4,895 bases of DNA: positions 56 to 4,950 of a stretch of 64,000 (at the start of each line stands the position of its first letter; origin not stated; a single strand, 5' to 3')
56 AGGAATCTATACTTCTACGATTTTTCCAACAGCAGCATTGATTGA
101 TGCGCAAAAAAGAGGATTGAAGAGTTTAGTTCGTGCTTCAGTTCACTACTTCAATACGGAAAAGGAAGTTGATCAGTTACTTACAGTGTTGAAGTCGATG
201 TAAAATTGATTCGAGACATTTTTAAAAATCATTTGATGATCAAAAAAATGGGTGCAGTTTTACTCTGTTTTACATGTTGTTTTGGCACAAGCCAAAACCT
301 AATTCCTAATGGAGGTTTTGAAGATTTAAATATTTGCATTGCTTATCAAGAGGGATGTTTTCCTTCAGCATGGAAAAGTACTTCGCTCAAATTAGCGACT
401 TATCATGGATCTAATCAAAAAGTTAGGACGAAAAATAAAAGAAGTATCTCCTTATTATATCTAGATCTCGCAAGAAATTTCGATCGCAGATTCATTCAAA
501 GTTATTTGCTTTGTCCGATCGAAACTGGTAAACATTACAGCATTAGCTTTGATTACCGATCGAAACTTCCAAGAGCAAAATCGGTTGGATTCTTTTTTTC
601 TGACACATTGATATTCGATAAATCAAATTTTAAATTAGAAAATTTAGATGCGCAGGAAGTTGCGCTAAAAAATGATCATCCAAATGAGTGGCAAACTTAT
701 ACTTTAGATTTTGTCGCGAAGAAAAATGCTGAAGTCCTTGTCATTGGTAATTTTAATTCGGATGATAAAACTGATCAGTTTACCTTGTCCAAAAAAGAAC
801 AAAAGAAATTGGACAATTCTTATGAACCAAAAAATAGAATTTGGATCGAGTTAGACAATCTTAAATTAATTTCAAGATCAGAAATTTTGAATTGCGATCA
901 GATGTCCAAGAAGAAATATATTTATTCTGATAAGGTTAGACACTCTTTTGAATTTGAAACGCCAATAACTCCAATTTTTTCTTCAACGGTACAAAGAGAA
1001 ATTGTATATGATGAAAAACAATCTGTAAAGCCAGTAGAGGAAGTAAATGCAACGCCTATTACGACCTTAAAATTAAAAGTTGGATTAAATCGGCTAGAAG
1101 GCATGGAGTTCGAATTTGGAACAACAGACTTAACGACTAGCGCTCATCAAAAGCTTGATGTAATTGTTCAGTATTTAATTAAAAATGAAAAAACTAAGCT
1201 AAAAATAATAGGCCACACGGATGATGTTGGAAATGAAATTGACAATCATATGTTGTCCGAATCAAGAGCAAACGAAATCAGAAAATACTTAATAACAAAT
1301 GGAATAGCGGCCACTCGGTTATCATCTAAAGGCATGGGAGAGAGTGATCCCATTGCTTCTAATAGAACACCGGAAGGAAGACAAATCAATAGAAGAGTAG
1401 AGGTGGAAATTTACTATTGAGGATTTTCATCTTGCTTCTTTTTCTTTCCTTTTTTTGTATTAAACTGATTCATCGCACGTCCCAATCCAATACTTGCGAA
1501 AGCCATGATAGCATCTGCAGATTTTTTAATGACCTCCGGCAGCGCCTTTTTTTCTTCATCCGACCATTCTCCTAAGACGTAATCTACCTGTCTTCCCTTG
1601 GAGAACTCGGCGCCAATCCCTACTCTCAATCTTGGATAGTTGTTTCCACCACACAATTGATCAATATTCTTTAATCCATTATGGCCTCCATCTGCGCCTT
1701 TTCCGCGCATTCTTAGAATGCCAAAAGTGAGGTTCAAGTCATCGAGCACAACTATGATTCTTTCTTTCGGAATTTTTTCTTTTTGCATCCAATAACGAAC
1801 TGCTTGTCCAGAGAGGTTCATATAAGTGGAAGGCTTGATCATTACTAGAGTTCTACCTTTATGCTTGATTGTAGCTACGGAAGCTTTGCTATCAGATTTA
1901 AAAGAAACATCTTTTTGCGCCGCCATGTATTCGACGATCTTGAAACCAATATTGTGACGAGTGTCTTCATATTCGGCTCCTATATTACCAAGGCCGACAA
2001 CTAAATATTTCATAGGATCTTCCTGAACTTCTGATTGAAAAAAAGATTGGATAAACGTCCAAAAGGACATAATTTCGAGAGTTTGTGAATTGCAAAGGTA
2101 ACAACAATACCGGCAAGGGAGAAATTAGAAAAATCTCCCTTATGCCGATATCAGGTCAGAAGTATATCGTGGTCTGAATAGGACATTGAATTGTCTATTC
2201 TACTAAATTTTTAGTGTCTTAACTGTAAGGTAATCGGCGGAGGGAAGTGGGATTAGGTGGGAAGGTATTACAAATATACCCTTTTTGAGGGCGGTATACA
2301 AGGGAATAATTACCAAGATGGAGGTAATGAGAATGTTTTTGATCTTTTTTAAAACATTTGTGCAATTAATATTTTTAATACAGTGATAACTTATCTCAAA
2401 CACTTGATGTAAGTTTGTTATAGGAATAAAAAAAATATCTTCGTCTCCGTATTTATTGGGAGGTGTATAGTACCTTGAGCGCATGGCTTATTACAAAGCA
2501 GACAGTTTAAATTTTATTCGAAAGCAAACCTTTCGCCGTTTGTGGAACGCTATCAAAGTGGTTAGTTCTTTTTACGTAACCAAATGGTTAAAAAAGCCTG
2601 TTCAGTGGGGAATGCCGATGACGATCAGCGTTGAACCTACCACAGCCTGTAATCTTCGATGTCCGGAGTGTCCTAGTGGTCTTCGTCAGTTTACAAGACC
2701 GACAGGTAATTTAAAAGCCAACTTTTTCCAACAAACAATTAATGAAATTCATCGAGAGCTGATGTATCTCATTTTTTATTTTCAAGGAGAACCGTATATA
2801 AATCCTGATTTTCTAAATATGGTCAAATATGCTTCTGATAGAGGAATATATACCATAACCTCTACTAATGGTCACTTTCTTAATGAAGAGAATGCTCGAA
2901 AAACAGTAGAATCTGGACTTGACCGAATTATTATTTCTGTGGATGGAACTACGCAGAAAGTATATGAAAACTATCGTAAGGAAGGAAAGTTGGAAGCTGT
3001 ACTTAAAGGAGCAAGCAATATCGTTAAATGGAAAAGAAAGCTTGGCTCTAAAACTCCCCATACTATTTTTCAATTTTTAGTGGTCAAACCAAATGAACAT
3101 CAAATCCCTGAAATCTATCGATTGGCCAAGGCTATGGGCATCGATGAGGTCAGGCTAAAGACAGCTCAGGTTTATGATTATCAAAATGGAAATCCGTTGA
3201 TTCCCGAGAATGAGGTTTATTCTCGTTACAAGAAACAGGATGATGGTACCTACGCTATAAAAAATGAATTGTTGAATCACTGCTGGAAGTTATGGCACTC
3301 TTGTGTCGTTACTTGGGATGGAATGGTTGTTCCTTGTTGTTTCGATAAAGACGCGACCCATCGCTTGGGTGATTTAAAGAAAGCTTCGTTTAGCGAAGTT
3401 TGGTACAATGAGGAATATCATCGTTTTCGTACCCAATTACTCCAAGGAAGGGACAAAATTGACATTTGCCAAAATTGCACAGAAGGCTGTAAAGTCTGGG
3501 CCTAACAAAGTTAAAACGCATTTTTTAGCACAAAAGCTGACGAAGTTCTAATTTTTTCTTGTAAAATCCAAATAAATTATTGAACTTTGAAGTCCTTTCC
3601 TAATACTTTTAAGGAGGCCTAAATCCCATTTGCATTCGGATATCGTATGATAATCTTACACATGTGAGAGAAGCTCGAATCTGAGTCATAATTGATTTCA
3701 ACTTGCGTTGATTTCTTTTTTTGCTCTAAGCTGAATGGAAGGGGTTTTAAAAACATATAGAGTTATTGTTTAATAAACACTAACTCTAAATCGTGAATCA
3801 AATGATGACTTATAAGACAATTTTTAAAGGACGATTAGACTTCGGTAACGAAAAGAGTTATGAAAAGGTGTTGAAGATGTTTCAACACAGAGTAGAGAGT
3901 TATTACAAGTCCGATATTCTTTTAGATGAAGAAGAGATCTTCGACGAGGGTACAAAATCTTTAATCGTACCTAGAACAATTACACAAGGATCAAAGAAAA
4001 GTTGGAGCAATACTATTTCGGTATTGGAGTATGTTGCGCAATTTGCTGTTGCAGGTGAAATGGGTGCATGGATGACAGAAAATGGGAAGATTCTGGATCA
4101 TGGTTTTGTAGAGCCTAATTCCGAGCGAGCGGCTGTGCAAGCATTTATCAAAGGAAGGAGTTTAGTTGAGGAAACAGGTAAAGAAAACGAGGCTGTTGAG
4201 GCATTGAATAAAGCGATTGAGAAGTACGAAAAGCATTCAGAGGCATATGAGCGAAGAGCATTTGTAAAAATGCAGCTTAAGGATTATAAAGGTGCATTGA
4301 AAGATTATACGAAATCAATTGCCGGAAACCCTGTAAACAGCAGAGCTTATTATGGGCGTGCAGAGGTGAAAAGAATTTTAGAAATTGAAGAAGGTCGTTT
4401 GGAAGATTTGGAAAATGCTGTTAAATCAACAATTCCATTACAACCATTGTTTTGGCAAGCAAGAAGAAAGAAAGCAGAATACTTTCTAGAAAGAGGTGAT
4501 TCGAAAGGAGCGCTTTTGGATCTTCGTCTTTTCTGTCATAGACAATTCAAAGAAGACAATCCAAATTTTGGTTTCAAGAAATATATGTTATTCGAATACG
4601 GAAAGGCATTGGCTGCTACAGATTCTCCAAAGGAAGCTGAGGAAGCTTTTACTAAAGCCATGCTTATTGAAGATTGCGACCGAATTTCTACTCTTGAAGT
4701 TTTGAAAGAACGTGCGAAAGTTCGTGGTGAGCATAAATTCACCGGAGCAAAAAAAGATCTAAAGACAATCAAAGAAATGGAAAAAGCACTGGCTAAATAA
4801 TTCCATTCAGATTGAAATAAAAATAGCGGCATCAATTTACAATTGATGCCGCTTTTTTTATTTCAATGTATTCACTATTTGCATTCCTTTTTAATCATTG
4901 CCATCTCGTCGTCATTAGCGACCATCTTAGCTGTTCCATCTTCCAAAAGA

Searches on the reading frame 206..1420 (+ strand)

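Call 72: search_protein_families(library=pfam, proteins=[window:206-1420:+], max_evalue=0.0001)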
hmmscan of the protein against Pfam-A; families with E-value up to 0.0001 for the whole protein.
window:206-1420:+ (404 aa): 2 families
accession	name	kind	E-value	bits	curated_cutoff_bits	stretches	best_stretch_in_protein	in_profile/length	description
PF00691.25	OmpA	-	2.3e-23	82.8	27.2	1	302-396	2-98/98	OmpA family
PF05359.17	DUF748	-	8e-05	21.3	50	0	295-341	876-922/1037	Domain of Unknown Function (DUF748)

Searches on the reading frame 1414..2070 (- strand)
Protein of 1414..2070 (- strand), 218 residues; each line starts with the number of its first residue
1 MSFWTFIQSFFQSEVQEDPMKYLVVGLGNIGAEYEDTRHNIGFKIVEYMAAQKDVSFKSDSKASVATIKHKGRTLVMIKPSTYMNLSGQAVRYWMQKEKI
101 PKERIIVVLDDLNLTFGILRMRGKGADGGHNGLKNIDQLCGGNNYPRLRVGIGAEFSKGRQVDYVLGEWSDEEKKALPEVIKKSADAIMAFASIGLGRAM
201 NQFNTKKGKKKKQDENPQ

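Call 72: search_protein_families(library=pfam, proteins=[window:1414-2070:-], max_evalue=0.0001)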
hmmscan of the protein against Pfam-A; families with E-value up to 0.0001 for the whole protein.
window:1414-2070:- (218 aa): 1 family
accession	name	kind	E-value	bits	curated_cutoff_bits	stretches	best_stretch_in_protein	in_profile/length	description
PF01195.25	Pept_tRNA_hydro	-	2.5e-63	213.7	27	1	23-204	1-183/183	Peptidyl-tRNA hydrolase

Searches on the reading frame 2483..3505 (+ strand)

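Call 72: search_protein_families(library=pfam, proteins=[window:2483-3505:+], max_evalue=0.0001)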
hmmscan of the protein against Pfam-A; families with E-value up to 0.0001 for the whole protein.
window:2483-3505:+ (340 aa): 2 families
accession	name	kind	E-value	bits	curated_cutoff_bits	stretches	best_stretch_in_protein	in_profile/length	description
PF13186.11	SPASM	-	1.2e-16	61.2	21.5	1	267-333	1-67/67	Iron-sulfur cluster-binding domain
PF04055.27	Radical_SAM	-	6.7e-15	56.1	29.5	1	50-214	1-165/166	Radical SAM superfamily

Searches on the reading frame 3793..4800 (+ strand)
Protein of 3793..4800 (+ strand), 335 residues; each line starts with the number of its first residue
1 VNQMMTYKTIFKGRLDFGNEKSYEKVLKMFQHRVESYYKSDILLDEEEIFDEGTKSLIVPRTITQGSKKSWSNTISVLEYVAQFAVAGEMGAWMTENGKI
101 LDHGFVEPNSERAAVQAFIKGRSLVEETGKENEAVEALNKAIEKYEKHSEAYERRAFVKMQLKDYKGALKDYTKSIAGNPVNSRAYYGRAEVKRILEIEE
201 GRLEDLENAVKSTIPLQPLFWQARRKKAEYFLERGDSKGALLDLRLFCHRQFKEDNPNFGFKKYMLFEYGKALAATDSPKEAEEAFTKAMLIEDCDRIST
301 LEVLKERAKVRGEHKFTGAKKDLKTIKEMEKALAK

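Call 72: search_protein_families(library=pfam, proteins=[window:3793-4800:+], max_evalue=0.0001)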
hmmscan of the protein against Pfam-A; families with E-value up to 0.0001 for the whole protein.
window:3793-4800:+ (335 aa): 6 families
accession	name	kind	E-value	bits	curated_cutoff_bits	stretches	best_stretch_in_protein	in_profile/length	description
PF13432.12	TPR_16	-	1.1e-07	32.6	32.7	0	204-242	18-52/65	Tetratricopeptide repeat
PF13431.12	TPR_17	-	6.5e-07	29.6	24.4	0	138-169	2-33/34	Tetratricopeptide repeat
PF13428.12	TPR_14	-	5.7e-06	27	23.5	0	126-156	12-42/44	Tetratricopeptide repeat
PF07719.23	TPR_2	-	5.9e-06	26.4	27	0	150-177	2-29/34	Tetratricopeptide repeat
PF00515.34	TPR_1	-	1.3e-05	25.2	27.8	0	150-176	2-28/34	Tetratricopeptide repeat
PF13414.12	TPR_11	-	9.1e-05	22.5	26.8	0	160-192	5-37/42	TPR repeat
